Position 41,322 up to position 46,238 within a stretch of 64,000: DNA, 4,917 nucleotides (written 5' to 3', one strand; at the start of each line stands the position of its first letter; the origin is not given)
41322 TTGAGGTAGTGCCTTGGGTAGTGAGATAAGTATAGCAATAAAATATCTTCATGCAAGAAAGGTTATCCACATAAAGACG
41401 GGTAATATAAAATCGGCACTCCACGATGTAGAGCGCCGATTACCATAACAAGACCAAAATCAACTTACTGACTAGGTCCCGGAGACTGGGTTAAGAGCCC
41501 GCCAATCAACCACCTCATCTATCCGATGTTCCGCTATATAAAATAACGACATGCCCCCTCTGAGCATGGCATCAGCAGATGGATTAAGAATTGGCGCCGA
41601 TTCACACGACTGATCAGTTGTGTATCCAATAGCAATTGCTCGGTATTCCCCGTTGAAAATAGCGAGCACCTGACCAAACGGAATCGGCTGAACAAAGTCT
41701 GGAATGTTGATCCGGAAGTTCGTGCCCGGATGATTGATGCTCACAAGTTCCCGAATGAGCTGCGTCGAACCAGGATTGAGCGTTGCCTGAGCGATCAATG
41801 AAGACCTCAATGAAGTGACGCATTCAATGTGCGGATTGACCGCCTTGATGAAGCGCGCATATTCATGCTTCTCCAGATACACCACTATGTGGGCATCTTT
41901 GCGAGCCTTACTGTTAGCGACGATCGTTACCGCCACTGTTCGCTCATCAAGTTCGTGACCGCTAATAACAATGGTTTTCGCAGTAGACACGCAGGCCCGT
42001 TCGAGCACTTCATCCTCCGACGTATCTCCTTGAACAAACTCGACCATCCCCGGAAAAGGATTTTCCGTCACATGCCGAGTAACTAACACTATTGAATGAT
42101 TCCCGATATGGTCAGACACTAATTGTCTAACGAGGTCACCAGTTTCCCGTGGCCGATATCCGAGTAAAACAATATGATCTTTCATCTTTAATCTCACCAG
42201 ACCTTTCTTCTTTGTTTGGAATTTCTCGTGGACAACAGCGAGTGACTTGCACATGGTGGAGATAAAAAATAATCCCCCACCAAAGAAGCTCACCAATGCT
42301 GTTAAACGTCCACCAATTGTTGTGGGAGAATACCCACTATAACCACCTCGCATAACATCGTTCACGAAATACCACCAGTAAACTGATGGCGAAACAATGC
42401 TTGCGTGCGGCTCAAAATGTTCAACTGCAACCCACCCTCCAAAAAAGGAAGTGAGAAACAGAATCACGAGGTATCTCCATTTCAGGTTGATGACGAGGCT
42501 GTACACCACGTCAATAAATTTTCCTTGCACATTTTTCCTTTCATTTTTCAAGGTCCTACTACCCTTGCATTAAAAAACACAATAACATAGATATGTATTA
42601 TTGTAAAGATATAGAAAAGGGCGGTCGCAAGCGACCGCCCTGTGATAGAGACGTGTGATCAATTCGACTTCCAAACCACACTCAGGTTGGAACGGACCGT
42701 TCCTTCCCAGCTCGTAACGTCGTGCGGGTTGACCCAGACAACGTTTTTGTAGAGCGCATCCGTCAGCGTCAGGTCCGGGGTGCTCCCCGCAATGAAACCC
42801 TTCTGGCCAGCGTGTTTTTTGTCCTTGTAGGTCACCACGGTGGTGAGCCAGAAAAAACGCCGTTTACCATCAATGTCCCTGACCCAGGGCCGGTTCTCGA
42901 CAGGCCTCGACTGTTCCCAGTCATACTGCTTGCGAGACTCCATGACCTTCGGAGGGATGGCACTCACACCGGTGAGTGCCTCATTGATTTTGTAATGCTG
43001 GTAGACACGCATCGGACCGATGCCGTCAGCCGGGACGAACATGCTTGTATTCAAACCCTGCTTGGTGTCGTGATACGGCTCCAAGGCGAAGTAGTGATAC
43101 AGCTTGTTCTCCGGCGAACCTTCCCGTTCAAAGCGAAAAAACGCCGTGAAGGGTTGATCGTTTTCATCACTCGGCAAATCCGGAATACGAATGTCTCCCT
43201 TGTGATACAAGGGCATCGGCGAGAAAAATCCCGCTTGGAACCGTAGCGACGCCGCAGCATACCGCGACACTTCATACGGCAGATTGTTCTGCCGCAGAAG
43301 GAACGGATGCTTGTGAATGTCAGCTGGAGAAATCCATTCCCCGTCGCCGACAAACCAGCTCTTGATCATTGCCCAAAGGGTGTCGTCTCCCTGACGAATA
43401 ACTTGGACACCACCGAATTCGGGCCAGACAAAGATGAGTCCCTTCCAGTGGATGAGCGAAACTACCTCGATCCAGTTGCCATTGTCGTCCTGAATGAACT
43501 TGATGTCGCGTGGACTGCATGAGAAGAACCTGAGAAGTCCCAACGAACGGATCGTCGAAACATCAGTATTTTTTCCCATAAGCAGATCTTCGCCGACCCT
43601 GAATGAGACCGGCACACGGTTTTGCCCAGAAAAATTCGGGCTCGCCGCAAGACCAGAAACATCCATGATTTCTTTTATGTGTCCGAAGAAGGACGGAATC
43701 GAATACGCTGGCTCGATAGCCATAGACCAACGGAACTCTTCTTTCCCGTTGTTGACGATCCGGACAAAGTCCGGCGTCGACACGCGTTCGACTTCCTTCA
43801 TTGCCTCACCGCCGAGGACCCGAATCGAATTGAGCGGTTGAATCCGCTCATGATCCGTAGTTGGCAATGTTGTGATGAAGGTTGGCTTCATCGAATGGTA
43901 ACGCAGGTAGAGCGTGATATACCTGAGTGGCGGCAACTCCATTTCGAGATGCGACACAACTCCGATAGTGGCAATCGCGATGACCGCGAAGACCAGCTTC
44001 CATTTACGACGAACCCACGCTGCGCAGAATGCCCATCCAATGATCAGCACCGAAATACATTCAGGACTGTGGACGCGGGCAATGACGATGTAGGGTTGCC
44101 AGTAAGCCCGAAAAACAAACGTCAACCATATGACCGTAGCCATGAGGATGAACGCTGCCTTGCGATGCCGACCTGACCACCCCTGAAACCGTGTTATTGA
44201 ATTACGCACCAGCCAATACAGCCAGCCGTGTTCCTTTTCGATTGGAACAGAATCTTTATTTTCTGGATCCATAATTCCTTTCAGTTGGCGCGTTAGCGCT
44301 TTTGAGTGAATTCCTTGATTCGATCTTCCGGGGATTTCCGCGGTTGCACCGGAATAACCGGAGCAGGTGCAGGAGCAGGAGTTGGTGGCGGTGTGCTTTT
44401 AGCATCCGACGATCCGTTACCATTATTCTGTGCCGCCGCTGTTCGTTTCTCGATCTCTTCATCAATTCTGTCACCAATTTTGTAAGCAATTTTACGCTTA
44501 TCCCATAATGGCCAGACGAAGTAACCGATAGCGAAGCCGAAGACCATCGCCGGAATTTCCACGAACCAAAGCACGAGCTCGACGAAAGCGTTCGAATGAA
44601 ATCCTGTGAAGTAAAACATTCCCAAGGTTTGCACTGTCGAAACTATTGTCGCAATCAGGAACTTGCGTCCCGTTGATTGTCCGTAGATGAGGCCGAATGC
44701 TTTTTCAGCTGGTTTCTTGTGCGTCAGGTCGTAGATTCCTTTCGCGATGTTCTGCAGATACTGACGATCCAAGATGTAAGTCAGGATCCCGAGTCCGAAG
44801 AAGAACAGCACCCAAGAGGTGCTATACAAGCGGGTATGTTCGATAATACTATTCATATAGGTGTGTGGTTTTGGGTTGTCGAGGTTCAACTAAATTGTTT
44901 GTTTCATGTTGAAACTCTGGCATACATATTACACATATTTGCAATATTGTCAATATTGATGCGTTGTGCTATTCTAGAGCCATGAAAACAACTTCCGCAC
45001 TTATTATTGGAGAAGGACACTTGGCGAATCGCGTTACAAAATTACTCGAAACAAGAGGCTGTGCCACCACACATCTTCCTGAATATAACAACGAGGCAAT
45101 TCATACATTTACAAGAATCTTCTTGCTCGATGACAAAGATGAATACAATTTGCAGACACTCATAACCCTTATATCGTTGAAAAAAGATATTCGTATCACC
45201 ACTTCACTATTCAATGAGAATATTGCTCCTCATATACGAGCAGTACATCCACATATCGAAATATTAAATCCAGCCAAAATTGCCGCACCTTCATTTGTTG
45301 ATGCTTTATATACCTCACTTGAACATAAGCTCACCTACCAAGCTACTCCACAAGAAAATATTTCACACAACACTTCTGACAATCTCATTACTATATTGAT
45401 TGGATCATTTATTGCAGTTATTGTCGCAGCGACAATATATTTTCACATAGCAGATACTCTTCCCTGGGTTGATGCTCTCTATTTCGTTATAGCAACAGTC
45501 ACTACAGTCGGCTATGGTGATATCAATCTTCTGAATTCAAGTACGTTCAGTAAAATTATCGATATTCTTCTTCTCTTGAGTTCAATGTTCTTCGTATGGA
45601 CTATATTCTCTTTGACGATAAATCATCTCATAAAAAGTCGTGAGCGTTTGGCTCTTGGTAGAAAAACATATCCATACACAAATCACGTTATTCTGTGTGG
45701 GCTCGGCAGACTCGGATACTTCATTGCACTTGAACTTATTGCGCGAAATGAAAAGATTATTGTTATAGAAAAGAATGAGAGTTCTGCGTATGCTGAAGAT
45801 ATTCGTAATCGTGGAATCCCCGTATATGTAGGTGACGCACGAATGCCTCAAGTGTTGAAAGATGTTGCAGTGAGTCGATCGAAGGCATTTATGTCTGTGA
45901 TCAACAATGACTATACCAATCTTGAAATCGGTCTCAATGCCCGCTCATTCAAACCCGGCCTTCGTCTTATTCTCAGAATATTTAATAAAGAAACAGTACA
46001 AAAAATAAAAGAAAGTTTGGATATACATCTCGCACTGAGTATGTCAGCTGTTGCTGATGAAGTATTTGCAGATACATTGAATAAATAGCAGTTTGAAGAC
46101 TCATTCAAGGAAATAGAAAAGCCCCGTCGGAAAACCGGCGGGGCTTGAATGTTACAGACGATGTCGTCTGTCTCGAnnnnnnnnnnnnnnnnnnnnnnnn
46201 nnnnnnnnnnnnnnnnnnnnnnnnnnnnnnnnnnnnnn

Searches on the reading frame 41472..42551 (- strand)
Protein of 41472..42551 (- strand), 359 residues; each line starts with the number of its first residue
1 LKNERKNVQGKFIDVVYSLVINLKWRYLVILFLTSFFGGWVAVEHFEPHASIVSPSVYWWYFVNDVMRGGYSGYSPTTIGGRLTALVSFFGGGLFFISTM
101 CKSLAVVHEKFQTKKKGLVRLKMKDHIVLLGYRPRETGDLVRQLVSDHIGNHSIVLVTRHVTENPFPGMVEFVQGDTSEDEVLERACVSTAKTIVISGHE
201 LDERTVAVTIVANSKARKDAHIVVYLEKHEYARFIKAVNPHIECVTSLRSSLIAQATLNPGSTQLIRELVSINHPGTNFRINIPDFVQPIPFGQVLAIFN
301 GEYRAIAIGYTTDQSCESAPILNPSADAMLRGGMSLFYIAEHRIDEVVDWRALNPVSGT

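Call 3: search_protein_families(library=pfam, proteins=[window:41472-42551:-], max_evalue=0.1)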
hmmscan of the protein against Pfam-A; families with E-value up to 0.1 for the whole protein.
window:41472-42551:- (359 aa): 4 families
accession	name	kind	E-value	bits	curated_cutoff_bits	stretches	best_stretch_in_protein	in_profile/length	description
PF02254.24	TrkA_N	-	9.1e-06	26.4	23.8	1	141-237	14-107/116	TrkA-N domain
PF22614.2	Slo-like_RCK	-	2.5e-05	24.3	24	1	122-202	1-90/119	Calcium-activated potassium channel slowpoke-like RCK domain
PF01007.26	IRK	-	0.00013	22.2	22.7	1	9-42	18-51/141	Inward rectifier potassium channel transmembrane domain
PF13460.12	NAD_binding_10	-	0.074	13.3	27.2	0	140-224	10-95/184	NAD(P)H-binding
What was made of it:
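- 41472..42551 (-): rck: a 359 aa protein with a 2-TM channel-like N-terminus plus an RCK/TrkA_N domain. It is a recurrent accessory gene after tm530 in the reduced (CPR-type) clusters. Pfam TrkA_N, Slo-like_RCK and IRK (call 3).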

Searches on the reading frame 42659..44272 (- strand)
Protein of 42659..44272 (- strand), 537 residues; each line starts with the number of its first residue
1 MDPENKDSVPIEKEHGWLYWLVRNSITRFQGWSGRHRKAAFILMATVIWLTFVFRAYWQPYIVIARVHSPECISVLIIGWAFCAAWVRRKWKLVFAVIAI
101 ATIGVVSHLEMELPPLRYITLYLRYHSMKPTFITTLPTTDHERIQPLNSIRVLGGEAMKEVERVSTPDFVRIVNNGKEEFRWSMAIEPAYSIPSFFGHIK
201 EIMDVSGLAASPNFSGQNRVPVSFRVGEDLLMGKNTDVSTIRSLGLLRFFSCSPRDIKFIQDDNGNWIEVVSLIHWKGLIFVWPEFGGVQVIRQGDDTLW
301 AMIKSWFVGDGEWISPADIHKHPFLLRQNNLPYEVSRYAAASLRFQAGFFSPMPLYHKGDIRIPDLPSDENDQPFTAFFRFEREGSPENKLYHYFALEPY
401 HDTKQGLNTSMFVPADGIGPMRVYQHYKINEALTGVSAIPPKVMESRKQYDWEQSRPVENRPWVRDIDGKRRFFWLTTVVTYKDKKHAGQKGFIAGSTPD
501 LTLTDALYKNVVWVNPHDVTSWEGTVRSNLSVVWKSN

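Call 3: search_protein_families(library=pfam, proteins=[window:42659-44272:-], max_evalue=0.1)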
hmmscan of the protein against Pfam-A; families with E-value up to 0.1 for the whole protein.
window:42659-44272:- (537 aa): 0 families

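Call 5: search_protein_families(library=padloc, proteins=[window:42659-44272:-], max_evalue=0.1)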
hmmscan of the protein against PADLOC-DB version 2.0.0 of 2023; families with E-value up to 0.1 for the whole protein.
window:42659-44272:- (537 aa): 0 families

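Call 33: search_solved_structures(query=window:42659-44272:-, max_evalue=1)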
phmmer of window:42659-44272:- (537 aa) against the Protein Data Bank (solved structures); distinct sequences matched with E-value up to 1: 4.
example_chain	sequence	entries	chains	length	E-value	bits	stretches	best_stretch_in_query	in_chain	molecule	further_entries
5o6a_D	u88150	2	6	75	0.034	15.9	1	13-53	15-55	Small envelope protein M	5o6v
8qrh_D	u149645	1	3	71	0.034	15.9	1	13-52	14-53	Small envelope protein M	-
7z51_D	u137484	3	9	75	0.065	15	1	13-53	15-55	Small envelope protein M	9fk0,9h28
8ppq_a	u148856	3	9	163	0.37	12.5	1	14-52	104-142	Protein prM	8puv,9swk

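Call 56: list_cluster_members(proteins=[P0121, P0001, window:42659-44272:-])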
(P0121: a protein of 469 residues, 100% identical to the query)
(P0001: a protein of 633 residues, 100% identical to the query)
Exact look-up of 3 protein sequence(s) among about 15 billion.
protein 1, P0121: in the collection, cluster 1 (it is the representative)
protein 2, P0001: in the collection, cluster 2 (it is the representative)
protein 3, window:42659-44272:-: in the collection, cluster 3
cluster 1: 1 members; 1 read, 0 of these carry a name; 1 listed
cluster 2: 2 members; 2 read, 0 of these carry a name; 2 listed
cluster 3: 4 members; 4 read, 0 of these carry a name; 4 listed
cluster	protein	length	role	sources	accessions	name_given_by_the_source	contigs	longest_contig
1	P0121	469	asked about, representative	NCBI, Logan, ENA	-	-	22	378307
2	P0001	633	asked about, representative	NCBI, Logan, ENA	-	-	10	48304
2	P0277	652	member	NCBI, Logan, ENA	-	-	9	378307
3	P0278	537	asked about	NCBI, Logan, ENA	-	-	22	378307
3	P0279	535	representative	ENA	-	-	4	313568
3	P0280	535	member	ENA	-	-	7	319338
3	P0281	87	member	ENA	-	-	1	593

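Call 72: search_solved_structures(query=A6, max_evalue=1)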
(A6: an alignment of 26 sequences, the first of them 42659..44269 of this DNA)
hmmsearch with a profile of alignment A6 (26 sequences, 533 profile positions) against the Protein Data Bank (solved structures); distinct sequences matched with E-value up to 1: 0.

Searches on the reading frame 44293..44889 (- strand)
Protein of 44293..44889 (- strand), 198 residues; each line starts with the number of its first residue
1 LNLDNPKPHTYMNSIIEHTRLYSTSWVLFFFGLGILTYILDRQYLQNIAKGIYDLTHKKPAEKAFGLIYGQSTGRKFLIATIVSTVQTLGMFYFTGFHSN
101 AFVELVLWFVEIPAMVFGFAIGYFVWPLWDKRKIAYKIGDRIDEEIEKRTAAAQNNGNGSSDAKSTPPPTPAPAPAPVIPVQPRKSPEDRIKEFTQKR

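Call 3: search_protein_families(library=pfam, proteins=[window:44293-44889:-], max_evalue=0.1)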
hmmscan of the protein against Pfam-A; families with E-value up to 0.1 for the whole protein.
window:44293-44889:- (198 aa): 1 family
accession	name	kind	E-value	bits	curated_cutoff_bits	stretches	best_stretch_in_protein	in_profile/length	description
PF01061.29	ABC2_membrane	-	0.031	14.2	26.9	1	23-124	50-155/211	ABC-2 type transporter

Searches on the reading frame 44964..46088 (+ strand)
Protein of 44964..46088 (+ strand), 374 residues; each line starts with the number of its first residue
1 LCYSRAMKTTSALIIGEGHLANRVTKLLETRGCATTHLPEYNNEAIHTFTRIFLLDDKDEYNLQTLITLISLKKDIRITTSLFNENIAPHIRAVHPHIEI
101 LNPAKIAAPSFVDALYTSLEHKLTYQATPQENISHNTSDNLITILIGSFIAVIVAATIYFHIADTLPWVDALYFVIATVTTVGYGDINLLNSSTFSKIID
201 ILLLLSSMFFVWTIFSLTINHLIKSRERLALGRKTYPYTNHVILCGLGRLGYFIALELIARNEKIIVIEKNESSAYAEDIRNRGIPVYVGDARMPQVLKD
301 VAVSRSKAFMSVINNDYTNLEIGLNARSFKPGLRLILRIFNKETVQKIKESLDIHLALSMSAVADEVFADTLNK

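Call 3: search_protein_families(library=pfam, proteins=[window:44964-46088:+], max_evalue=0.1)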
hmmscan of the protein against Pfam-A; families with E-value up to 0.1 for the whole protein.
window:44964-46088:+ (374 aa): 3 families
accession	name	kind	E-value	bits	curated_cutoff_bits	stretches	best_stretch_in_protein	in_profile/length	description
PF02254.24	TrkA_N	-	7.9e-22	78.2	23.8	1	242-354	1-110/116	TrkA-N domain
PF07885.22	Ion_trans_2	-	2e-09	37.6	22.5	1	149-219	3-74/79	Ion channel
PF01488.26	Shikimate_DH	-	0.012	16.1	24.3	0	7-35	10-38/138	Shikimate / quinate 5-dehydrogenase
